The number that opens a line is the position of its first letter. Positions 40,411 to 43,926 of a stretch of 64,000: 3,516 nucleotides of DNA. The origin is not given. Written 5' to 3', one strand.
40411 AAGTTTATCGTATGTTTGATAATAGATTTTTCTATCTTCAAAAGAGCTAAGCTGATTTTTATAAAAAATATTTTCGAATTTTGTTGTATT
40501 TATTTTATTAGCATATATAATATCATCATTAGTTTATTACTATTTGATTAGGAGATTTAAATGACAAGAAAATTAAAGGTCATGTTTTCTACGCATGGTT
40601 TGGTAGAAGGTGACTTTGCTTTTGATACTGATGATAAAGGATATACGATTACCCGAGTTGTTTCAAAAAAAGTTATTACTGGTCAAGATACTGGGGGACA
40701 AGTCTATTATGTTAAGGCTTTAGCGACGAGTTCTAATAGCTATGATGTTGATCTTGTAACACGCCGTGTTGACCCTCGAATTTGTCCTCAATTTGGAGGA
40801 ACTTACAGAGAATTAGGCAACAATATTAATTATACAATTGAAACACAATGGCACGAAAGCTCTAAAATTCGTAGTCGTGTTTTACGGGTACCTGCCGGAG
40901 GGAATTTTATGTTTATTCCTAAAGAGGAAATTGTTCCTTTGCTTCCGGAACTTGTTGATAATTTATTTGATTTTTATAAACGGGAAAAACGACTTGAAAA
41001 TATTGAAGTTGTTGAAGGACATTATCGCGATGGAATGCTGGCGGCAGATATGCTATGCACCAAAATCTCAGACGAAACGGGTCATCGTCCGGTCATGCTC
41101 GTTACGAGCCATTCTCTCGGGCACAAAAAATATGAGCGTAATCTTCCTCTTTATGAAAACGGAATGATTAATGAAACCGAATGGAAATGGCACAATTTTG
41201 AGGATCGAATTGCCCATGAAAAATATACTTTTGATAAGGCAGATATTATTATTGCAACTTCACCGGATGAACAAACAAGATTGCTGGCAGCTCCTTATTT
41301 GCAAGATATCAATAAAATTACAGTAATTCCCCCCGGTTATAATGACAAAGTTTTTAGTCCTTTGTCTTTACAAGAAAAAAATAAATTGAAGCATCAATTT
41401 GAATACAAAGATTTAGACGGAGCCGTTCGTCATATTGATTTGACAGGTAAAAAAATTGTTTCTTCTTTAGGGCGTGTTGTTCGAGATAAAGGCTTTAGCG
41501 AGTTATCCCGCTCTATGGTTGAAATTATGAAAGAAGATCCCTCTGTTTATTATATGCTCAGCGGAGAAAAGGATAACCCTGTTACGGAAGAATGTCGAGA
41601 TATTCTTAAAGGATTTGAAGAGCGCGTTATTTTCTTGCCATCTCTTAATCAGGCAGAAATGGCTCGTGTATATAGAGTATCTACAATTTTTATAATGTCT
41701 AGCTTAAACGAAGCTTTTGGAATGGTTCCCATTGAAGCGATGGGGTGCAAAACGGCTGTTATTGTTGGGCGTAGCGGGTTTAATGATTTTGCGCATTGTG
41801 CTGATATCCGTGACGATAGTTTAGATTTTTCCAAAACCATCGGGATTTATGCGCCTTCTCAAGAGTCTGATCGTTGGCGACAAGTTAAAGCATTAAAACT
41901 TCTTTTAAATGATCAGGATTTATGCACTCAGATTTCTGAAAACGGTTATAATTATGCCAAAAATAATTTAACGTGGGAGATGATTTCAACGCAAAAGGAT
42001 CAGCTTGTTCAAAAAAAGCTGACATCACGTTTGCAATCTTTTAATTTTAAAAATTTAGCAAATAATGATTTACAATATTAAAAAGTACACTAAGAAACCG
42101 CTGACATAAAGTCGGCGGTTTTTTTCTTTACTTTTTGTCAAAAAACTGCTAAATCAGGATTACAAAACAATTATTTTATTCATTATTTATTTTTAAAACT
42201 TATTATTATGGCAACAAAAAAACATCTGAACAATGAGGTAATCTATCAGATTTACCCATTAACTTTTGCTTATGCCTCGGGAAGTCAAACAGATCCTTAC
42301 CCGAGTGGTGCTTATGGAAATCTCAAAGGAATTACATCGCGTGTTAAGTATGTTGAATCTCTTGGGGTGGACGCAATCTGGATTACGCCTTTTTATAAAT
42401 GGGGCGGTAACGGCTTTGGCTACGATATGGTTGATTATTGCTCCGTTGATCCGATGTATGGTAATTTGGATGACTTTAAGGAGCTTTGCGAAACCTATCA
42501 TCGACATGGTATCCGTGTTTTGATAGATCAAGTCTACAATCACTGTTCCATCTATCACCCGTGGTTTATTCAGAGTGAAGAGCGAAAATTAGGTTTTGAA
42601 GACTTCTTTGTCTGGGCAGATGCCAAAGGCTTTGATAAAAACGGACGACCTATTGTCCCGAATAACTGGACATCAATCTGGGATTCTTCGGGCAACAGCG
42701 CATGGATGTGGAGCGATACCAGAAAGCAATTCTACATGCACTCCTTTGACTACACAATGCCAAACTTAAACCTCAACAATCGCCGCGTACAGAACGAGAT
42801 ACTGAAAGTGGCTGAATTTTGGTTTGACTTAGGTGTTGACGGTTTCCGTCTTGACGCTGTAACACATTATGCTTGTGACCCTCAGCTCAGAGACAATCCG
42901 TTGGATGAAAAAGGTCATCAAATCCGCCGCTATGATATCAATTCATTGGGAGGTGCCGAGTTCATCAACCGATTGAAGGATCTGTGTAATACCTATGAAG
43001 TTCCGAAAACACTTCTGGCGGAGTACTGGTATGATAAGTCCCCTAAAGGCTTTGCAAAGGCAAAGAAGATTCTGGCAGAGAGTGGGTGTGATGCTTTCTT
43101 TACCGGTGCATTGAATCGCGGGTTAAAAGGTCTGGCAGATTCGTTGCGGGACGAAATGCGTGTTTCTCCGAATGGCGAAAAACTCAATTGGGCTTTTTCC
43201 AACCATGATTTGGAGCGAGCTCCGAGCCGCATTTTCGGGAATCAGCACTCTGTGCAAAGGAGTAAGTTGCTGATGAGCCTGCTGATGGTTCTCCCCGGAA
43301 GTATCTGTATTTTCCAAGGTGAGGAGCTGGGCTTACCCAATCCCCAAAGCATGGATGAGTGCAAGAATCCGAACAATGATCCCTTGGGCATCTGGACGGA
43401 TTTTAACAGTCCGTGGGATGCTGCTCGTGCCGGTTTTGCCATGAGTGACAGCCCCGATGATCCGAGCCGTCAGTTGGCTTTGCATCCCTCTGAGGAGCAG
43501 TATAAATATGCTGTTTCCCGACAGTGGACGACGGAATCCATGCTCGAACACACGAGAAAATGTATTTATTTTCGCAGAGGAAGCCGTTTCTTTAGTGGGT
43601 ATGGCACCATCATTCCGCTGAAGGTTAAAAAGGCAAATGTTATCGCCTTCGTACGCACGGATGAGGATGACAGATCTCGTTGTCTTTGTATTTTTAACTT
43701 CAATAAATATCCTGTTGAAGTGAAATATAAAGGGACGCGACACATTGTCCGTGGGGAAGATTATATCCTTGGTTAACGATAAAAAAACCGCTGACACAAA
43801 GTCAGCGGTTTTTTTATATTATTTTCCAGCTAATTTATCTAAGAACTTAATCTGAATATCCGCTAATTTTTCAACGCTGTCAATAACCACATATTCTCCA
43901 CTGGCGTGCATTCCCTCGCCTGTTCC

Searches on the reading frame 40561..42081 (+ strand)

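Call 63: search_protein_families(library=pfam, proteins=[window:40561-42081:+], max_evalue=0.0001)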
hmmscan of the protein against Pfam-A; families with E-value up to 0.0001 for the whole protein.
window:40561-42081:+ (506 aa): 4 families
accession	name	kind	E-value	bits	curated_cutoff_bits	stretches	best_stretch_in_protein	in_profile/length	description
PF00534.26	Glycos_transf_1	-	1.6e-20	73.8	26.4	1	295-464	13-171/172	Glycosyl transferases group 1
PF13692.12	Glyco_trans_1_4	-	2.4e-14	54.2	27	1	298-409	2-113/142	Glycosyl transferases group 1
PF13439.12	Glyco_transf_4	-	5.8e-06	26.9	28.5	1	133-261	59-167/170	Glycosyltransferase Family 4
PF20706.3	GT4-conflict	-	7.5e-06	25.6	26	1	296-410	196-319/385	Family 4 Glycosyltransferase in conflict systems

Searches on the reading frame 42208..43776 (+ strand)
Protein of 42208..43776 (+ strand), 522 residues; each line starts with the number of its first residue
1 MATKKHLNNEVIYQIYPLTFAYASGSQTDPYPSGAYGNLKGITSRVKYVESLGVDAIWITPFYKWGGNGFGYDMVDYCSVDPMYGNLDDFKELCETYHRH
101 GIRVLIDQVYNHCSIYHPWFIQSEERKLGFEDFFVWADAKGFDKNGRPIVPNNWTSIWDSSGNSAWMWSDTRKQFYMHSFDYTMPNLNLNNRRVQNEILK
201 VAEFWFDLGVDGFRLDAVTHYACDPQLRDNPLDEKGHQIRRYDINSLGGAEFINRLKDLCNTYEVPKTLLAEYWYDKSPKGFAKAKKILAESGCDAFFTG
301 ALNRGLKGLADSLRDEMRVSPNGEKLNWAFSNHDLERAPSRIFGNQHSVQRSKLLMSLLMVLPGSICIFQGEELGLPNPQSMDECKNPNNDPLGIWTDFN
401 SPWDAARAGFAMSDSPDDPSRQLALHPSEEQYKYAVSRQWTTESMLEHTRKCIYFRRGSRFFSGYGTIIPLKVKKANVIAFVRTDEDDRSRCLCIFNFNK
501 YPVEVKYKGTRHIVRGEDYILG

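Call 63: search_protein_families(library=pfam, proteins=[window:42208-43776:+], max_evalue=0.0001)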
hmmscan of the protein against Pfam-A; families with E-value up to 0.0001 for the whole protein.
window:42208-43776:+ (522 aa): 1 family
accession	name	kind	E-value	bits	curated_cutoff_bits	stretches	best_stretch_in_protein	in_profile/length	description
PF00128.31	Alpha-amylase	-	8.4e-77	259.7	22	1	14-394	1-361/446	Alpha amylase, catalytic domain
